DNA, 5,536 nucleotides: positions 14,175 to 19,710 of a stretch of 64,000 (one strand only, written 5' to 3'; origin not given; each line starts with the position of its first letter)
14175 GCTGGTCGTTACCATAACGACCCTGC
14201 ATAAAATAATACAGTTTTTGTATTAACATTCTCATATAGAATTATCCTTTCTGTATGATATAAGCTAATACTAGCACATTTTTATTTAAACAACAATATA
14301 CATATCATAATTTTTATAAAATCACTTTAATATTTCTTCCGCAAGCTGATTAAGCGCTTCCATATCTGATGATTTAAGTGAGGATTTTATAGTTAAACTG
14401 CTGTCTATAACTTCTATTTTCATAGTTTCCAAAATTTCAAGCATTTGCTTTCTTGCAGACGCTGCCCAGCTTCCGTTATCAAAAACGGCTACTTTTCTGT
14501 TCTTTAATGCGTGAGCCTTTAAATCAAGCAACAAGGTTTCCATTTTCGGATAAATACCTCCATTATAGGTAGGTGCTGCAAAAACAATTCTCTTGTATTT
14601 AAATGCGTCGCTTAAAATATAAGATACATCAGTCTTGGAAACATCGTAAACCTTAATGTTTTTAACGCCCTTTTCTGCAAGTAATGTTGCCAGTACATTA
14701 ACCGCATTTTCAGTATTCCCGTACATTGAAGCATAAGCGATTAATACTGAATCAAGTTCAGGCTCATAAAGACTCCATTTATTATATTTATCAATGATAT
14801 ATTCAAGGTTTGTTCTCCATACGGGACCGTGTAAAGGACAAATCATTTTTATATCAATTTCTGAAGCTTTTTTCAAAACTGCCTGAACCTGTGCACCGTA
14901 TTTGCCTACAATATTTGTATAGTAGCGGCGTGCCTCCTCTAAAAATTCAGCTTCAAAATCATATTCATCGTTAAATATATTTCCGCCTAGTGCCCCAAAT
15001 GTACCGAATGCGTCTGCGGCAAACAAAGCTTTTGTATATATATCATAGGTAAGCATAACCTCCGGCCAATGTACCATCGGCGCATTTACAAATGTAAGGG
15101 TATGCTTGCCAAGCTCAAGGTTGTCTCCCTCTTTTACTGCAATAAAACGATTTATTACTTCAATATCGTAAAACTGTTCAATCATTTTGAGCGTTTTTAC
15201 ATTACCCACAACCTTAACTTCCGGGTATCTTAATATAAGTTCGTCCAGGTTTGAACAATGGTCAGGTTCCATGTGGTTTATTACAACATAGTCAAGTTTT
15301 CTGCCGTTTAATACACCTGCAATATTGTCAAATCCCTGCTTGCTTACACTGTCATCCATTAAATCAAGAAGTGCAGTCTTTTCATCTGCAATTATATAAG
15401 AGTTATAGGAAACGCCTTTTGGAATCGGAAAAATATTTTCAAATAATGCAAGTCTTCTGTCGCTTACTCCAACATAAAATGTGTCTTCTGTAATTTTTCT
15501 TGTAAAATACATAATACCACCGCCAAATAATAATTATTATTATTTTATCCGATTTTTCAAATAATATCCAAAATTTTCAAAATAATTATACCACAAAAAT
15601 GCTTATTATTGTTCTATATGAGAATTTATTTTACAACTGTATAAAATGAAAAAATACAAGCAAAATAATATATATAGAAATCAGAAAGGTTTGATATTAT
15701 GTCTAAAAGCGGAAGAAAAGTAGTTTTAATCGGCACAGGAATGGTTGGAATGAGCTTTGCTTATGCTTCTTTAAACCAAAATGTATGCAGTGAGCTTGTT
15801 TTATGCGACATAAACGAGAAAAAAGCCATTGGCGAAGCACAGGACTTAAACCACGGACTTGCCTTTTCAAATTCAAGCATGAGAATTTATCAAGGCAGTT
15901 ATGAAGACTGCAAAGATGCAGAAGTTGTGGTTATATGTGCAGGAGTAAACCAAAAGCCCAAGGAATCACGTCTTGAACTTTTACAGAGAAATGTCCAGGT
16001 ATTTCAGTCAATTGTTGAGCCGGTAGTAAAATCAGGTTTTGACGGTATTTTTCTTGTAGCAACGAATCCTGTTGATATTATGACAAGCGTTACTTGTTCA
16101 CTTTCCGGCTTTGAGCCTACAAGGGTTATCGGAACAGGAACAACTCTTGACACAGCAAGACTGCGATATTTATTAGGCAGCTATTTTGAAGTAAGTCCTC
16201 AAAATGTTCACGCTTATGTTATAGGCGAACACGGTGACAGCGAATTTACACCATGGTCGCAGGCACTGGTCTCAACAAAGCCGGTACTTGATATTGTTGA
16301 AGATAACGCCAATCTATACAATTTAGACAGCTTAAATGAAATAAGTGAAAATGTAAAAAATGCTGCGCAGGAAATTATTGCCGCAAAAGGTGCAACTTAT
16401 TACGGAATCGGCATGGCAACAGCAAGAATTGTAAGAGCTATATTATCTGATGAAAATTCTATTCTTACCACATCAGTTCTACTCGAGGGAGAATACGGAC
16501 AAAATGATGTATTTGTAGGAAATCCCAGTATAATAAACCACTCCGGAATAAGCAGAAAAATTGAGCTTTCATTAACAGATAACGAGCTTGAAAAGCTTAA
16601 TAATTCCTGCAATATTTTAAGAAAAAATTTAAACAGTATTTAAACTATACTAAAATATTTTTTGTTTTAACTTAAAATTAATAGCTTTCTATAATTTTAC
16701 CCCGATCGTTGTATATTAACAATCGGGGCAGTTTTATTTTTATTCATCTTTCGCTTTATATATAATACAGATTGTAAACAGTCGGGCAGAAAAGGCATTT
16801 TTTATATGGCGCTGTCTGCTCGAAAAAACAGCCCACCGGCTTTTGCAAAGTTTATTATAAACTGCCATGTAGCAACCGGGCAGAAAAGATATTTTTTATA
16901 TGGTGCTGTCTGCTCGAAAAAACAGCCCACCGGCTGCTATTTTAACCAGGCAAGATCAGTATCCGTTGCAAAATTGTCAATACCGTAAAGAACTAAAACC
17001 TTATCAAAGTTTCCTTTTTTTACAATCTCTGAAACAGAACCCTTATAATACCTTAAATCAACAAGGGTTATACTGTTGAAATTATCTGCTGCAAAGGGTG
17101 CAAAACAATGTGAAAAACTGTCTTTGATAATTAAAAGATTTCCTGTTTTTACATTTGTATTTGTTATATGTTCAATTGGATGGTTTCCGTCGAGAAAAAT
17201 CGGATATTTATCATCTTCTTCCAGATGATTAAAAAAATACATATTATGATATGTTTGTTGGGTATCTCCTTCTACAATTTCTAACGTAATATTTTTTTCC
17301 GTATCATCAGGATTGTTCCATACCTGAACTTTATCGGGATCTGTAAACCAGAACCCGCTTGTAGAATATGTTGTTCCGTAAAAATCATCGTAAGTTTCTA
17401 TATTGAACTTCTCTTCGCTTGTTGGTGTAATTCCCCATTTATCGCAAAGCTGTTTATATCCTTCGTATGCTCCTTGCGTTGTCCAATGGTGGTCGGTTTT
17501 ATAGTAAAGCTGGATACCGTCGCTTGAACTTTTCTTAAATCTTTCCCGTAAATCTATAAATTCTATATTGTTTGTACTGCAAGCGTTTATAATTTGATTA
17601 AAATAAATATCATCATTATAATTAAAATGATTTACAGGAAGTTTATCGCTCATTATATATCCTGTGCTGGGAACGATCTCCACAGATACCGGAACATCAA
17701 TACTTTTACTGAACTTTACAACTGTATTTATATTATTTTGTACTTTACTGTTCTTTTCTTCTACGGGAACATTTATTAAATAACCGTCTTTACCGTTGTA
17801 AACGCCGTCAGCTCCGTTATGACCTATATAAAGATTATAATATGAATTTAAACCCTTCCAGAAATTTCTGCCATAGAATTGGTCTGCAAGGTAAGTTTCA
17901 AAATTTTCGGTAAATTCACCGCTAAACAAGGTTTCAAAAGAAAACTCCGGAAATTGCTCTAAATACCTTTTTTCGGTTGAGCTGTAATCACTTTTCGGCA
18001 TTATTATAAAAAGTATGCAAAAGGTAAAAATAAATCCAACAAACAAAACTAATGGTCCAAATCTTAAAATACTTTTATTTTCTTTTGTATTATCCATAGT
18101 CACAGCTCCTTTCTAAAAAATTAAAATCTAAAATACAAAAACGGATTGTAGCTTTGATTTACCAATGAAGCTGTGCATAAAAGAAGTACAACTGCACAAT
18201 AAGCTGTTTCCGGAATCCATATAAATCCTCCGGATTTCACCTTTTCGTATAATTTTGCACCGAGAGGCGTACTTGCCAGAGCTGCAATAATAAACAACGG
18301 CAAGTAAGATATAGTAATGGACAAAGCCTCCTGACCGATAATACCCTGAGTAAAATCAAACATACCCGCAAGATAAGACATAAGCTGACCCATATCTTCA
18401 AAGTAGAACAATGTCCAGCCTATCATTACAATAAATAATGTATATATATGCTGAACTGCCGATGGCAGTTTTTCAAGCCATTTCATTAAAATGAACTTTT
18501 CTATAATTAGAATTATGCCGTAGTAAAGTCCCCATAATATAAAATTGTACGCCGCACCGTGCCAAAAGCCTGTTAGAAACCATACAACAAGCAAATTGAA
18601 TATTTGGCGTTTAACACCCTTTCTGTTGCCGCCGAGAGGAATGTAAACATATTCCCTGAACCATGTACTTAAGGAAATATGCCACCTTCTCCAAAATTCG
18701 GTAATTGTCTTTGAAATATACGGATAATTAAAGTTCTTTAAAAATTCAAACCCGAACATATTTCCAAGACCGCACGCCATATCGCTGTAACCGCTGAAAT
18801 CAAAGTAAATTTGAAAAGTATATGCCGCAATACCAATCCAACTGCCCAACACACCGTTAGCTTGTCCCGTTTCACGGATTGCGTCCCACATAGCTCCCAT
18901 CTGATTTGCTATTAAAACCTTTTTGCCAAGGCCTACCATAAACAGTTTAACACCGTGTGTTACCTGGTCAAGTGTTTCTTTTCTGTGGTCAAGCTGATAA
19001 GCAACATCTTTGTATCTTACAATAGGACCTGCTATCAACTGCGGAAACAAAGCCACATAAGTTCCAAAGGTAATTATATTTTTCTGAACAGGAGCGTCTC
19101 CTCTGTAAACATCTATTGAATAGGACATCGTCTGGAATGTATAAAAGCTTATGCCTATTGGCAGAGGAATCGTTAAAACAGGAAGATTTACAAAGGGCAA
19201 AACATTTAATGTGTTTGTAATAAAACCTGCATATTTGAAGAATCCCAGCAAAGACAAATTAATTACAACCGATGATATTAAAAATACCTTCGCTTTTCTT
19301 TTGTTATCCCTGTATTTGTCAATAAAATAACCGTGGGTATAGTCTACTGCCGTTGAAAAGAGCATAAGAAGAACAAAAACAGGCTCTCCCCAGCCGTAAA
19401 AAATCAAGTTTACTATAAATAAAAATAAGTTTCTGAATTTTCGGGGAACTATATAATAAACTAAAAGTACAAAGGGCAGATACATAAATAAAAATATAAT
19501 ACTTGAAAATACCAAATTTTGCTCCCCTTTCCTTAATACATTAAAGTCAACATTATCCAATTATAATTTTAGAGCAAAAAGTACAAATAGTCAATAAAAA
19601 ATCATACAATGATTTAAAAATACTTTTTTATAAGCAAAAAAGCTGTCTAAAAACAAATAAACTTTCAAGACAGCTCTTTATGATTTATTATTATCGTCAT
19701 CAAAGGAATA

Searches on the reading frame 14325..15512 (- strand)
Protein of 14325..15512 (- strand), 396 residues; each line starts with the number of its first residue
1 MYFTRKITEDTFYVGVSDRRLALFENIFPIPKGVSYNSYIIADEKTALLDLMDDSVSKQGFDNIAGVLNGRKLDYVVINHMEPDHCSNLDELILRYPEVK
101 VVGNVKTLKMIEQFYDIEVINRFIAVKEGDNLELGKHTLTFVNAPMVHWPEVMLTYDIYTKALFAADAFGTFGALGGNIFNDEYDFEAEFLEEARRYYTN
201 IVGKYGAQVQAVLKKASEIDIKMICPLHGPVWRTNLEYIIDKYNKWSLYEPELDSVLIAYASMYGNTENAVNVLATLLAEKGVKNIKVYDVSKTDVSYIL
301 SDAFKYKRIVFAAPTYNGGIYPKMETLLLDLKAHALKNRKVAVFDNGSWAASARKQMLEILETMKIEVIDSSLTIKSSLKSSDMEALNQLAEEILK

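Call 78: search_protein_families(library=pfam, proteins=[window:14325-15512:-], max_evalue=0.00001)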
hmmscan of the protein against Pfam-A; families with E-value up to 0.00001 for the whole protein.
window:14325-15512:- (396 aa): 4 families
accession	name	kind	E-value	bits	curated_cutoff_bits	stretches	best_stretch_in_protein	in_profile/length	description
PF19583.5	ODP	-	6.4e-22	78.8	27.2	1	35-229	2-194/194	ODP family beta lactamase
PF00258.30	Flavodoxin_1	-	7.1e-09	36.4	25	1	258-384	1-136/143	Flavodoxin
PF12724.12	Flavodoxin_5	-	8.7e-08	33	27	1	257-355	1-92/145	Flavodoxin domain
PF00753.33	Lactamase_B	-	1.2e-06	29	22.7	1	35-172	5-154/196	Metallo-beta-lactamase superfamily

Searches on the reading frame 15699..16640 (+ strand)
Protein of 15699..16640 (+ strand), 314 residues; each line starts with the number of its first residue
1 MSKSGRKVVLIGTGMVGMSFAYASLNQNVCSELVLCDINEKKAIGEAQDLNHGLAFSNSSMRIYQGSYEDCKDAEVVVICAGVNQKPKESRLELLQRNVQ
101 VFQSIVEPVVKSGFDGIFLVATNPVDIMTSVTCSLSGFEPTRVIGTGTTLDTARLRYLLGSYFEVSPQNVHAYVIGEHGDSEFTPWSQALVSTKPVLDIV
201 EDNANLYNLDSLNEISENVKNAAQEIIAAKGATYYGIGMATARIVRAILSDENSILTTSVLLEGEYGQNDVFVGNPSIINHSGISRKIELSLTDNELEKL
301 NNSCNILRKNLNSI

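Call 78: search_protein_families(library=pfam, proteins=[window:15699-16640:+], max_evalue=0.00001)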
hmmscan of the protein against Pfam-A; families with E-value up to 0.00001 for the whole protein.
window:15699-16640:+ (314 aa): 2 families
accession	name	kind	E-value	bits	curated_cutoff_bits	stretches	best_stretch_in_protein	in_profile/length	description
PF00056.29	Ldh_1_N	-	2.9e-44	151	27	1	7-145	2-141/141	lactate/malate dehydrogenase, NAD binding domain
PF02866.23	Ldh_1_C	-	2.3e-43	148.6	22.6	1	148-313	1-169/174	lactate/malate dehydrogenase, alpha/beta C-terminal domain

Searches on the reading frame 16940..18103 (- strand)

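Call 78: search_protein_families(library=pfam, proteins=[window:16940-18103:-], max_evalue=0.00001)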
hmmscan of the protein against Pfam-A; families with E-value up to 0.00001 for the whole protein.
window:16940-18103:- (388 aa): 2 families
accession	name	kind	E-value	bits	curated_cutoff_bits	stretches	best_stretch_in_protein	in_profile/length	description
PF14286.12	DHHW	-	3.3e-23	83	25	1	107-347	147-384/385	DHHW protein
PF16822.11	ALGX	-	1.3e-10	41.8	26.5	1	137-222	44-129/268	SGNH hydrolase-like domain, acetyltransferase AlgX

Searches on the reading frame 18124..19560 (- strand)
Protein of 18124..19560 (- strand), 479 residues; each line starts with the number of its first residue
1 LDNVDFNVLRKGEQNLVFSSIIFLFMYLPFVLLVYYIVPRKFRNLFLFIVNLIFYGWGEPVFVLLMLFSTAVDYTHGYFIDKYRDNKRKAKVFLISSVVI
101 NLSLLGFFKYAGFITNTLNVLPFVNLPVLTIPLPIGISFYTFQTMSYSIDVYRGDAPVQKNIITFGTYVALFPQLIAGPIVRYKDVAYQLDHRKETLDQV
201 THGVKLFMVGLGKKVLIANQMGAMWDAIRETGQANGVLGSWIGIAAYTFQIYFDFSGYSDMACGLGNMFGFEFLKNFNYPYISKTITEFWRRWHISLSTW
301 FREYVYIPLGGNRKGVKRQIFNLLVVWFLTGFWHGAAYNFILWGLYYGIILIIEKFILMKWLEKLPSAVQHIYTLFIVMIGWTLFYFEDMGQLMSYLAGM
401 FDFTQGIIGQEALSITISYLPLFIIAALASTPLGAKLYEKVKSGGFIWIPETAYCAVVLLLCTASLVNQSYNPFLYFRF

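Call 78: search_protein_families(library=pfam, proteins=[window:18124-19560:-], max_evalue=0.00001)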
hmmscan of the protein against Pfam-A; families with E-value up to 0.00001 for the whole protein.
window:18124-19560:- (479 aa): 1 family
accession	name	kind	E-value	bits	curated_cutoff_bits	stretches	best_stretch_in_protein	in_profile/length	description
PF03062.24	MBOAT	-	6.5e-30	105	27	1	161-363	80-302/337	MBOAT, membrane-bound O-acyltransferase family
